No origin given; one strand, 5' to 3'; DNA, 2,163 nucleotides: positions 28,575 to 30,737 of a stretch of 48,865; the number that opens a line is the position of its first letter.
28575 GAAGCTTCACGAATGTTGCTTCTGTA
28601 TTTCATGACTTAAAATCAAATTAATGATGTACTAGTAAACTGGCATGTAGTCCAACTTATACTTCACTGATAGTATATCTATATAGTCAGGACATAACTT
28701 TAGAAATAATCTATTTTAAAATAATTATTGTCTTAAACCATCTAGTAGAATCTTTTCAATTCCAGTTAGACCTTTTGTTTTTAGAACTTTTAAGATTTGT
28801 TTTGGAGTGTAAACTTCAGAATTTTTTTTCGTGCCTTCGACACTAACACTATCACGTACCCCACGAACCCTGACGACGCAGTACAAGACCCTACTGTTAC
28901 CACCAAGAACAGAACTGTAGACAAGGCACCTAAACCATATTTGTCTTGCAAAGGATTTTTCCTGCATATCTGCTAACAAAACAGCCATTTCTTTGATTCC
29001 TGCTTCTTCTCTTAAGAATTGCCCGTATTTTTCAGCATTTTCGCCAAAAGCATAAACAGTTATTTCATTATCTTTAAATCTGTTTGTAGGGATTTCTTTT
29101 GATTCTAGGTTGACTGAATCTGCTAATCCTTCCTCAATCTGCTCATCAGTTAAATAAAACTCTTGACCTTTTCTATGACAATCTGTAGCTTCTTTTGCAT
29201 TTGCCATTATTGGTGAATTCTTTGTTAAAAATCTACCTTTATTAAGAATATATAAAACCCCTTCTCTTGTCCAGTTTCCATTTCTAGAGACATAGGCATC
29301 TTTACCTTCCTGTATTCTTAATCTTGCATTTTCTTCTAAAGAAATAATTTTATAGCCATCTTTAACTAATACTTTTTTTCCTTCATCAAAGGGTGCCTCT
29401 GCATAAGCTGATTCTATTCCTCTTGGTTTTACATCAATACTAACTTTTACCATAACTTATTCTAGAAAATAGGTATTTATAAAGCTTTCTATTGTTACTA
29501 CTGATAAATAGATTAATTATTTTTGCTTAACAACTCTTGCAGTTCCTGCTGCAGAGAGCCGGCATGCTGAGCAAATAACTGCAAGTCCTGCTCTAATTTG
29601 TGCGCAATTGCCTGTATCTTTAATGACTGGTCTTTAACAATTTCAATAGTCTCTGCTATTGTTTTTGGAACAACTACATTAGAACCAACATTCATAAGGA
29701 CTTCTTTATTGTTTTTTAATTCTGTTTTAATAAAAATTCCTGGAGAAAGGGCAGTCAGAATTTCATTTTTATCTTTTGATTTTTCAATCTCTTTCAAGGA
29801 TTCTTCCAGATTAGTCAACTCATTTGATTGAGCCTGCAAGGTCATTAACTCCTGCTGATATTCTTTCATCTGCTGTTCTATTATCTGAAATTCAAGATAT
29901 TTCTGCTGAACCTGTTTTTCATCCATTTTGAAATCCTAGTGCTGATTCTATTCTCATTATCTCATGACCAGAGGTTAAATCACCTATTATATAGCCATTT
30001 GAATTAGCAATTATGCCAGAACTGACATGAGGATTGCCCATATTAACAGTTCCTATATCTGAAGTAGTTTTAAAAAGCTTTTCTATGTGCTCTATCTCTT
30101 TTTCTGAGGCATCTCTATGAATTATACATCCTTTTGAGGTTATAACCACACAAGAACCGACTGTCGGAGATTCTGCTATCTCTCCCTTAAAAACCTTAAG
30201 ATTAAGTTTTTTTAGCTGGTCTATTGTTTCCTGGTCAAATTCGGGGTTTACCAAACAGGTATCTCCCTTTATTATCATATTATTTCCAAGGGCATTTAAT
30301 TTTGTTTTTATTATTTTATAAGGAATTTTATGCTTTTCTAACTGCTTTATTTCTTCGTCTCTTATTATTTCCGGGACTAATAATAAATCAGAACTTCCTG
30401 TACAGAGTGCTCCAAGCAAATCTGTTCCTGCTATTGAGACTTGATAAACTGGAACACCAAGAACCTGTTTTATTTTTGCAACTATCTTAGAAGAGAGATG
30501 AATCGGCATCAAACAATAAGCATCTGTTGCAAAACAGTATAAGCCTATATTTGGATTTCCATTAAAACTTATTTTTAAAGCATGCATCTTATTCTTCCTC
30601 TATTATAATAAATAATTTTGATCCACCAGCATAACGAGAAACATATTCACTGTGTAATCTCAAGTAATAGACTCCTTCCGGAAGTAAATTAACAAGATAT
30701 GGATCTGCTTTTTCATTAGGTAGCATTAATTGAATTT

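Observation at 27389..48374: Two paralogous DGR cassettes bracket the ribosomal-protein superoperon and share a non-canonical minimal layout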

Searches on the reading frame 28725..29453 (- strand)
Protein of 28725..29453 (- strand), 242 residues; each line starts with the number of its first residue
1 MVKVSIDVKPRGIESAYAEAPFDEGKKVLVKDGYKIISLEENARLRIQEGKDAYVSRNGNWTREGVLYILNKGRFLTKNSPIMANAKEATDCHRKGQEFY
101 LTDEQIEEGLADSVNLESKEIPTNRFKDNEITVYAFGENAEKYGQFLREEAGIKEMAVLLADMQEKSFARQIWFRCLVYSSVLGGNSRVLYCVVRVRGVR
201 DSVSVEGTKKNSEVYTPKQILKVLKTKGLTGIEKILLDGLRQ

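Call 8: search_protein_families(library=pfam, proteins=[window:28725-29453:-], max_evalue=0.1)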
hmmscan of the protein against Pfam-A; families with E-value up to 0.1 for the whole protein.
window:28725-29453:- (242 aa): 0 families

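Call 15: find_homologous_proteins(query=window:28725-29453:-)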
Query window:28725-29453:- (242 aa): 405 proteins with E <= 0.001 among 916 candidates; the best 120 are listed.
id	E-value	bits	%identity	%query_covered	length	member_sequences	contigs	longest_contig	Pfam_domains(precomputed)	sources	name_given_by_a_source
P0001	4.9e-141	486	94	100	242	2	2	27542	-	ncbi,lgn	-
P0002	2.7e-103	362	73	100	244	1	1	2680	-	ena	-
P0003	1.6e-98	347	67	99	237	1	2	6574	-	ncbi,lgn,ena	ncbi:MAG: hypothetical protein AABW67_04850 [Nanoarchaeota archaeon]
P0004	2.1e-96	340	66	100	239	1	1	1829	-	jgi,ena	-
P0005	2.5e-94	333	68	99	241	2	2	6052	-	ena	-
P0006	1.0e-92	328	67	100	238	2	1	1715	-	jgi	-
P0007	1.9e-92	327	64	100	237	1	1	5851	-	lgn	-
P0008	2.1e-91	323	67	99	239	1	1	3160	-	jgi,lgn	-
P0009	8.7e-91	321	65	100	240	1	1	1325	-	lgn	-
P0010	1.6e-90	320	63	100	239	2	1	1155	-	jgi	jgi:hypothetical protein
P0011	2.2e-90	320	64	100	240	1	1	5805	-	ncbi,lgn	-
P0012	7.1e-90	318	63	100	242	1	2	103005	-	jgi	jgi:hypothetical protein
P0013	9.7e-90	318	62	99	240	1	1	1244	-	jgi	jgi:hypothetical protein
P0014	3.3e-89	316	64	100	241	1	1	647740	-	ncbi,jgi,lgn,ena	ncbi:MAG: hypothetical protein WC438_01550 [Candidatus Pacearchaeota archaeon]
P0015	5.8e-89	315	65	100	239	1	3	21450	-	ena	-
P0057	2.3e-77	277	57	99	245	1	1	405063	-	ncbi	-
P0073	6.7e-74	266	64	82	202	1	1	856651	-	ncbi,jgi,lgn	ncbi:MAG: hypothetical protein WC781_03550 [Candidatus Pacearchaeota archaeon]|jgi:hypothetical prot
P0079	5.0e-72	260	56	98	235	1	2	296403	-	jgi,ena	jgi:hypothetical protein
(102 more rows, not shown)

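Call 27: search_solved_structures(query=window:28725-29453:-, max_evalue=1, show_alignments=2)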
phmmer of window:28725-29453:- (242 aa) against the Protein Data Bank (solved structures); distinct sequences matched with E-value up to 1: 1.
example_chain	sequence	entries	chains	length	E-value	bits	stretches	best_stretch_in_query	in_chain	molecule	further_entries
5ioo_A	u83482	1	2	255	0.53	12.8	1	120-225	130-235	AvpA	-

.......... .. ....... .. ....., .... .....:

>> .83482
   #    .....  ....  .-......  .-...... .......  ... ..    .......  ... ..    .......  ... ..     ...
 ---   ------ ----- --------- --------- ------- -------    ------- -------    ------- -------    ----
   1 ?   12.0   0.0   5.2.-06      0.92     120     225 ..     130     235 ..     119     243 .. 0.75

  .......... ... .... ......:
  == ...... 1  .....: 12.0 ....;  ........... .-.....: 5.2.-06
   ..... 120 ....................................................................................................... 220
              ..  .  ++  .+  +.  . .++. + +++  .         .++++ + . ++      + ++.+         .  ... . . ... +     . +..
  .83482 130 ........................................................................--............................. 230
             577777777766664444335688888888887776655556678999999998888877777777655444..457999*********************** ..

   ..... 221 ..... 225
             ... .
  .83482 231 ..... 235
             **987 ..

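Call 32: predict_structure(alignment_id=A2)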
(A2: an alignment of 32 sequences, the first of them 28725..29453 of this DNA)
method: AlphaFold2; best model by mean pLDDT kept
length: 242 residues; sequences in the alignment: 32
mean_pLDDT: 91.4   pTM: 0.79
mean pLDDT of the five models: 91.4, 90.2, 88.5, 88.4, 86.2
residues with pLDDT >= 90: 191; 70-90: 37; 50-70: 3; < 50: 11
segments of 3 or more residues with pLDDT < 50: 203-212
pLDDT, mean of each block of 10 residues (from residue 1): 89 93 97 96 96 93 98 97 98 97 97 96 98 98 98 97 97 91 91 91 45 70 90 86 62
secondary structure, 60 per line:
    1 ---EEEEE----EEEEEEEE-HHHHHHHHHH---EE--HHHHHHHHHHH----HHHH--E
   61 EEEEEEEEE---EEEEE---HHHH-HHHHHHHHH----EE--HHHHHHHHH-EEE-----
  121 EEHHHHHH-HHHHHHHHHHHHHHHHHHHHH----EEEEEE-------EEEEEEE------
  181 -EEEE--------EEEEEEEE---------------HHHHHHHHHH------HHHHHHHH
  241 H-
elements in order: E4-8 E13-20 H22-31 H39-49 H54-57 E60-69 E73-77 H81-84 H86-94 H103-111 E113-115 H123-128 H130-150 E155-160 E168-174 E182-185 E194-201 H217-226 H233-241

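Call 39: fold_search(model_id=the predicted structure, library=pdb)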
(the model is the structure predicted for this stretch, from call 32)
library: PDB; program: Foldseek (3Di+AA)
matches with E <= 10: 242; with E <= 0.001: 1
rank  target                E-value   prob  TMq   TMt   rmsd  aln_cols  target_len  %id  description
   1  5ioo_A                3.2e-07  1.00  0.58  0.66   4.6       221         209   10  Accommodation of massive sequence variation in Nanoarchaeota by the C-type lectin fold (released 2016-11-09)
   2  8oxd_A                1.7e-01  0.41  0.19  0.36   7.2        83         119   16  Structure of the human LYVE-1 (lymphatic vessel endothelial receptor-1) hyaluronan binding domain bound with decasacch (released 2024-11-13)
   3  5tzn_A                1.9e-01  0.41  0.30  0.51   6.4       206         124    8  Structure of the viral immunoevasin m12 (Smith) bound to the natural killer cell receptor NKR-P1B (B6) (released 2017-05-24)
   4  8hbc_A                4.5e-01  0.30  0.32  0.15   8.8       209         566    8  Crystal structure of the CysR-CTLD3 fragment of human DEC205 (released 2023-11-01)
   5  8ivd_A                6.6e-01  0.09  0.15  0.14   7.1        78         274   12  COMPLEX STRUCTURE OF CD93-IGFBP7 (released 2024-01-17)
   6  8ivd_B                7.5e-01  0.09  0.18  0.17   6.1        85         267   12  COMPLEX STRUCTURE OF CD93-IGFBP7 (released 2024-01-17)
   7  3g8l_C                8.0e-01  0.21  0.20  0.30   3.6        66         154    8  Crystal structure of murine natural killer cell receptor, Ly49L4 (released 2009-11-17)
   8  4yli_D                8.0e-01  0.15  0.27  0.39   9.3       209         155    6  CL-K1 trimer (released 2015-04-08)
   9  6inn_C                8.5e-01  0.20  0.19  0.08   3.6        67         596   10  Crystal structure of the CysR-CTLD3 fragment of human MR at acidic pH (pH 5.6) (released 2019-09-18)
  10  6inn_A                8.5e-01  0.20  0.19  0.08   3.6        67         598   10  Crystal structure of the CysR-CTLD3 fragment of human MR at acidic pH (pH 5.6) (released 2019-09-18)
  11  6ioe_A                9.7e-01  0.20  0.19  0.11   3.8        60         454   12  Crystal structure of the CysR-CTLD2 fragment of human MR at basic pH (pH 8.5) (released 2019-09-18)
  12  3j82_A                9.7e-01  0.14  0.18  0.30   3.9        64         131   17  Electron cryo-microscopy of DNGR-1 in complex with F-actin (released 2015-05-20)
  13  8ox3_A                1.0e+00  0.20  0.21  0.41   7.4        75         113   12  Structure of the murine LYVE-1 (lymphatic vessel endothelial receptor-1) hyaluronan binding domain bound with octasacc (released 2025-02-12)
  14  6ino_B                1.2e+00  0.10  0.19  0.11   5.9        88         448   12  Crystal structure of the CysR-CTLD2 fragment of human MR at acidic pH (pH 4.6) (released 2019-09-18)
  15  6inv                  1.2e+00  0.03  0.20  0.12  18.6       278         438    7  Crystal structure of the CysR-CTLD2 fragment of human MR at acidic pH (pH 4.0) (released 2019-09-18)
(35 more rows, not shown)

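Call 41: find_encoding_contigs(protein=P0014, flank=10000, max_places=2)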
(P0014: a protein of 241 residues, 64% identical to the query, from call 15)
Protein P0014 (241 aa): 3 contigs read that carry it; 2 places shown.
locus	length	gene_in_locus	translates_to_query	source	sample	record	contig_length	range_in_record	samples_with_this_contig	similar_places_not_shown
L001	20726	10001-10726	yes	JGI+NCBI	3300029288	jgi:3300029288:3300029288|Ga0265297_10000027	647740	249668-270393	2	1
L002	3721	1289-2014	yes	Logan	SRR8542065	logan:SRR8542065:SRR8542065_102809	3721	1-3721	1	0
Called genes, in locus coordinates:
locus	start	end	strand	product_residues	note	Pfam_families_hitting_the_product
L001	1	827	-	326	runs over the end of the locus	PF01075:Glyco_transf_9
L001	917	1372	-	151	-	-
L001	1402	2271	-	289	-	PF03721:UDPG_MGDP_dh_N, PF00984:UDPG_MGDP_dh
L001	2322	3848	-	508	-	PF00595:PDZ (weak), PF13180:PDZ_2 (faint), PF17820:PDZ_6, PF02355:SecD_SecF_C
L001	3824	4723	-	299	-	PF02355:SecD_SecF_C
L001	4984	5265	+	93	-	-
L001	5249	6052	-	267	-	-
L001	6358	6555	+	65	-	PF01194:RNA_pol_N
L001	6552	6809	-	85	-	-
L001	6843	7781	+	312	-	PF01207:Dus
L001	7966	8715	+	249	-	PF00005:ABC_tran, PF02463:SMC_N (weak), PF13304:AAA_21 (weak)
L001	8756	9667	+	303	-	PF07705:CARDB (weak), PF10633:NPCBM_assoc (faint)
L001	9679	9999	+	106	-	-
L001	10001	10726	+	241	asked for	-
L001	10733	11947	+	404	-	PF12704:MacB_PCD, PF02687:FtsX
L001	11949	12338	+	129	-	-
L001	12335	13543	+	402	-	PF12704:MacB_PCD, PF02687:FtsX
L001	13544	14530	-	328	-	-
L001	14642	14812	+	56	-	-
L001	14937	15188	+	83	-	PF01157:Ribosomal_L21e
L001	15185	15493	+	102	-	PF03874:RNA_pol_Rpb4 (weak)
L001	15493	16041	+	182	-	PF04919:DUF655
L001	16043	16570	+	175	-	PF00416:Ribosomal_S13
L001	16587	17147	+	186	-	PF01479:S4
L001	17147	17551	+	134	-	PF00411:Ribosomal_S11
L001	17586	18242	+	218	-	PF01193:RNA_pol_L, PF01000:RNA_pol_A_bac (weak)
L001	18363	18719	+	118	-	PF00828:Ribosomal_L27A (weak)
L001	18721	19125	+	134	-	PF00572:Ribosomal_L13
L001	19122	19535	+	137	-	PF00380:Ribosomal_S9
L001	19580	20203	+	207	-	-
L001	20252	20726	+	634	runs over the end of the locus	PF00270:DEAD (faint), PF13307:Helicase_C_2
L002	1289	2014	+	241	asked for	-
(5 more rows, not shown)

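Call 42: find_encoding_contigs(protein=P0073, flank=10000, max_places=2)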
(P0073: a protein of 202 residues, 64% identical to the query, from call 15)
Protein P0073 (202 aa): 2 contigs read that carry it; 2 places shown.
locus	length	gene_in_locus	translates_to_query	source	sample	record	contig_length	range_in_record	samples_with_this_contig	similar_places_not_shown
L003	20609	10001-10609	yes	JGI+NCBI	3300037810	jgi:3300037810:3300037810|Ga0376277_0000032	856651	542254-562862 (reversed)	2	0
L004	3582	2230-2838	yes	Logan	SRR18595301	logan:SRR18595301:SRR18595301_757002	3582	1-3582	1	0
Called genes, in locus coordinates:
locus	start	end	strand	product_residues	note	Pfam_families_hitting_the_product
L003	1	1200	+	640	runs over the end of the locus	PF02366:PMT, PF02516:STT3 (weak), PF13231:PMT_2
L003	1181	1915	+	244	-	PF00535:Glycos_transf_2, PF10111:Glyco_tranf_2_2 (weak)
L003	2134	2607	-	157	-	-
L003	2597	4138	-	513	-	PF00595:PDZ (weak), PF13180:PDZ_2 (weak), PF17820:PDZ_6, PF02355:SecD_SecF_C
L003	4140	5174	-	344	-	PF02355:SecD_SecF_C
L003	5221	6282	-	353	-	PF07676:PD40 (faint)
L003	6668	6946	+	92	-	-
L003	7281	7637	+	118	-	-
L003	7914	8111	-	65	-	PF01194:RNA_pol_N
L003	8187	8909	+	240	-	PF02463:SMC_N (faint), PF00005:ABC_tran, PF13304:AAA_21 (faint)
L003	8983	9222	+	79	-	PF24434:DUF7557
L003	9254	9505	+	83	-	PF05016:ParE_toxin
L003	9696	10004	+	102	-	-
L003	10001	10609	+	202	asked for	-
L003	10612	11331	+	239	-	-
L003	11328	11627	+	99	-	-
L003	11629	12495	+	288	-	PF10633:NPCBM_assoc (faint)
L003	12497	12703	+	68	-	-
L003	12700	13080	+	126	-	-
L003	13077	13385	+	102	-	-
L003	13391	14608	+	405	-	PF12704:MacB_PCD, PF02687:FtsX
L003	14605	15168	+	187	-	-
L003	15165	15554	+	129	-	-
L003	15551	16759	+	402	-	PF12704:MacB_PCD, PF02687:FtsX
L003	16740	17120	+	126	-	-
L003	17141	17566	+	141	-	-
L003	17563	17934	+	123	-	-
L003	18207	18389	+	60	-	-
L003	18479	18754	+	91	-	PF01157:Ribosomal_L21e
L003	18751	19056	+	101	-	-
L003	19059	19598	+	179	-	PF04919:DUF655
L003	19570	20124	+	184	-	PF00416:Ribosomal_S13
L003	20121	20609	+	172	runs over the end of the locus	PF01479:S4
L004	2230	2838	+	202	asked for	-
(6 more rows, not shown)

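Call 44: find_encoding_contigs(protein=P0001, flank=10000, max_places=2)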
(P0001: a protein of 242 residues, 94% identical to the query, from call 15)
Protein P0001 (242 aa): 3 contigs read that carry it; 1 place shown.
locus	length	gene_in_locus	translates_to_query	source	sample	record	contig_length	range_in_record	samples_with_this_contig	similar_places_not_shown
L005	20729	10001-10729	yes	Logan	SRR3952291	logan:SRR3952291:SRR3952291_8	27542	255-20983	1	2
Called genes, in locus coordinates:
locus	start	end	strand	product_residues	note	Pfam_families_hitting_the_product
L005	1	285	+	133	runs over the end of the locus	PF00238:Ribosomal_L14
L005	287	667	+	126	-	PF16906:Ribosomal_L26, PF00467:KOW (weak)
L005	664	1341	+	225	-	PF08071:RS4NT, PF00900:Ribosomal_S4e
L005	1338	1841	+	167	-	PF00281:Ribosomal_L5, PF00673:Ribosomal_L5_C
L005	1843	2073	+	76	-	PF00253:Ribosomal_S14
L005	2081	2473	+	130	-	PF00410:Ribosomal_S8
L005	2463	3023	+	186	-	PF00347:Ribosomal_L6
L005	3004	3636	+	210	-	PF01655:Ribosomal_L32e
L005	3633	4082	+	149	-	PF01280:Ribosomal_L19e, PF25476:Ribosomal_L19e_C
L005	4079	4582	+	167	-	PF17144:Ribosomal_L5e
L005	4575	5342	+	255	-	PF00333:Ribosomal_S5, PF03719:Ribosomal_S5_C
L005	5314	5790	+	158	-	PF00327:Ribosomal_L30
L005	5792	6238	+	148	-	PF00828:Ribosomal_L27A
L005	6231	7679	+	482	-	PF10559:Plug_translocon (weak), PF00344:SecY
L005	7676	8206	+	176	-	PF01956:EMC3_TMCO1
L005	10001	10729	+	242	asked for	-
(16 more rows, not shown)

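Call 77: find_encoding_contigs(protein=P0057, flank=7000, max_places=1)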
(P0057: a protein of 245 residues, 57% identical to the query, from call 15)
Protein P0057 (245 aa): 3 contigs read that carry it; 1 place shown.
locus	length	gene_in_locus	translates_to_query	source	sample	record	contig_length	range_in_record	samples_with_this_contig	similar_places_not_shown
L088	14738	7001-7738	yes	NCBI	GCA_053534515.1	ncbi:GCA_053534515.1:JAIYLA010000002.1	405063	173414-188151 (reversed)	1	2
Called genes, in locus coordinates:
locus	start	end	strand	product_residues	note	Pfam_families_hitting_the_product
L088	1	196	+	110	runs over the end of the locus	-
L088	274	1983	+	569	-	PF18911:PKD_4 (weak), PF22352:K319L-like_PKD, PF18911:PKD_4, PF22352:K319L-like_PKD, PF22352:K319L-like_PKD, PF17803:Cadherin_4, PF17892:Cadherin_5, PF17963:Big_9, +2 more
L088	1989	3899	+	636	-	-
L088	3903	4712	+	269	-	-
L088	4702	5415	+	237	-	-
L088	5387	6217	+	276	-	-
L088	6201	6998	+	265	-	-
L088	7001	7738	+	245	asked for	-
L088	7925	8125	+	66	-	-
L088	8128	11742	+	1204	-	PF14890:Intein_splicing, PF14528:LAGLIDADG_3, PF00009:GTP_EFTU, PF03144:GTP_EFTU_D2, PF22042:EF-G_D2, PF14492:EFG_III, PF03764:EFG_IV, PF00679:EFG_C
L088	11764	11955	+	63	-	PF10049:DUF2283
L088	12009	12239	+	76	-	-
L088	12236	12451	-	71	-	PF07927:HicA_toxin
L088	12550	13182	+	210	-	-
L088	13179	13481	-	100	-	-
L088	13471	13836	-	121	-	-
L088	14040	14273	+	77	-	-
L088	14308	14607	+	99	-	-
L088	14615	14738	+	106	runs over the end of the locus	PF03013:Pyr_excise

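Call 78: find_encoding_contigs(protein=P0079, flank=7000, max_places=1)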
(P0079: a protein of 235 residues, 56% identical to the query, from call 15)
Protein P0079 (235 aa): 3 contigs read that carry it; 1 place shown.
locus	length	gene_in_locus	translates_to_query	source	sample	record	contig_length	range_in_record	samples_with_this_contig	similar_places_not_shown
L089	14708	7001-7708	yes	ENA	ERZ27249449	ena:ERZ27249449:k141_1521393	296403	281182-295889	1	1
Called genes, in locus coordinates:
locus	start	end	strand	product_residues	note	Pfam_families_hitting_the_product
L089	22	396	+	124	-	-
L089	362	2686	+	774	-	PF02359:CDC48_N, PF02933:CDC48_2, PF05496:RuvB_N (weak), PF00004:AAA, PF07724:AAA_2 (weak), PF17862:AAA_lid_3, PF00004:AAA, PF17862:AAA_lid_3, +30 more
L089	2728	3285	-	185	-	-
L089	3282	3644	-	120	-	-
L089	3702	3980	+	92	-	-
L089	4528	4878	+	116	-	-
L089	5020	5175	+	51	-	-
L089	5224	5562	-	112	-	-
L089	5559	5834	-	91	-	-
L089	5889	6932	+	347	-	PF00919:UPF0004, PF04055:Radical_SAM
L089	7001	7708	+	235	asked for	-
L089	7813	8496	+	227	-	PF02592:Vut_1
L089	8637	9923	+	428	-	PF01136:Peptidase_U32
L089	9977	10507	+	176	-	PF00254:FKBP_C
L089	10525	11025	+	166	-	PF00856:SET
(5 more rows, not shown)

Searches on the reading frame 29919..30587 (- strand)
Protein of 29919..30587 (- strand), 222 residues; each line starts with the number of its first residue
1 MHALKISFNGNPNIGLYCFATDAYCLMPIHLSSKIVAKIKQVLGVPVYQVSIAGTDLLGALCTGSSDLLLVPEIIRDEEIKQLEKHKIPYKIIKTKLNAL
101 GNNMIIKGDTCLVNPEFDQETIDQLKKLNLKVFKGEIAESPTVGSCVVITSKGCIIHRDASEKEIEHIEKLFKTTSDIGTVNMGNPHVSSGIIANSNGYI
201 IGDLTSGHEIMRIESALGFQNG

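Call 10: search_protein_families(library=pfam, proteins=[window:29919-30587:-], max_evalue=0.001)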
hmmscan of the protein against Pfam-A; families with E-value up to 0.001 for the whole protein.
window:29919-30587:- (222 aa): 1 family
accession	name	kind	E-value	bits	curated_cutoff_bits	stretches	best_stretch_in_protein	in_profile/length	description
PF01912.23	eIF-6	-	2.2e-59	200.6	25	1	5-199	1-197/197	eIF-6 family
